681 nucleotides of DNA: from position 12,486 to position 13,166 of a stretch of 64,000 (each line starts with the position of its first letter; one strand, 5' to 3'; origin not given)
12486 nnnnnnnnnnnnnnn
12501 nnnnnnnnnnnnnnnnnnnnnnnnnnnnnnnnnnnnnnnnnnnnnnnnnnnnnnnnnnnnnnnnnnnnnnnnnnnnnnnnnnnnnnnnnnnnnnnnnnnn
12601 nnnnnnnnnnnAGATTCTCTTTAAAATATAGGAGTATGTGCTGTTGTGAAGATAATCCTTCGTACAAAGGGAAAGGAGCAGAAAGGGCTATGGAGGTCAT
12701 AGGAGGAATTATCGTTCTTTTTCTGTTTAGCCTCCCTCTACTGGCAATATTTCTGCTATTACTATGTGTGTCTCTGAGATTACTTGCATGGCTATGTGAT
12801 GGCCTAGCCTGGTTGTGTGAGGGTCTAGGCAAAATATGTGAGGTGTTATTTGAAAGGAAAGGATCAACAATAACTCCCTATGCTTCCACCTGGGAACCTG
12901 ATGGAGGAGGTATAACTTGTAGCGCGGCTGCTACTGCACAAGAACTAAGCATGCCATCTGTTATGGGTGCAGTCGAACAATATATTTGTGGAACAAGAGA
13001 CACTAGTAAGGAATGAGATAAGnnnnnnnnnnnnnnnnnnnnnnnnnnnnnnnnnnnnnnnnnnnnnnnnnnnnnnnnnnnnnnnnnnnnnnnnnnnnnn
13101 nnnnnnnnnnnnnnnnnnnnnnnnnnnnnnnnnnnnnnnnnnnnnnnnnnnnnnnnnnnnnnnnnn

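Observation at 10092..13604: Five-gene island of uncharacterised zinc-ribbon, HhH/OGG-fold-like and membrane proteins: candidate novel (defence-like?) system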

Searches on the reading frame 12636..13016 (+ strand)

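Call 3: search_protein_families(library=pfam, proteins=[window:12636-13016:+], max_evalue=1)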
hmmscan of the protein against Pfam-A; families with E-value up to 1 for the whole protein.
window:12636-13016:+ (126 aa): 2 families
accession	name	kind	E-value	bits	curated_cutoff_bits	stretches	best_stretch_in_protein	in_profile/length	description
PF00391.29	PEP-utilizers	-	0.073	13.1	23.1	1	90-114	30-54/72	PEP-utilising enzyme, mobile domain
PF16164.10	VWA_N2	-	0.18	12.4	27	0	89-124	31-66/79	VWA N-terminal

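Call 4: search_protein_families(library=padloc, proteins=[window:12636-13016:+], max_evalue=1)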
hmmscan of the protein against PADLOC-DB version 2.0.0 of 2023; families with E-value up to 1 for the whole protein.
window:12636-13016:+ (126 aa): 0 families

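Call 5: search_protein_families(library=ncbifam, proteins=[window:12636-13016:+], max_evalue=1)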
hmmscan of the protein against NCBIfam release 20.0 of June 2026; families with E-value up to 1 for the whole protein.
window:12636-13016:+ (126 aa): 2 families
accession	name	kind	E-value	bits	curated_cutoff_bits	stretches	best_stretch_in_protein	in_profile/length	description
NF005057.0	PRK06464.1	equivalog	0.023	12.7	598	1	89-114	412-437/798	phosphoenolpyruvate synthase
TIGR01418.1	PEP_synth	equivalog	0.092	11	739.75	1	88-113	407-432/784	pyruvate, water dikinase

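Call 7: search_protein_families(library=phrogs, proteins=[window:12636-13016:+], max_evalue=1)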
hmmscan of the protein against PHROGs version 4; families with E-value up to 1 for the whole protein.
window:12636-13016:+ (126 aa): 1 family
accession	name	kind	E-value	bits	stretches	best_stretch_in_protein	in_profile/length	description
phrog_20459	-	unknown function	0.13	13.6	1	32-69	25-60/63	-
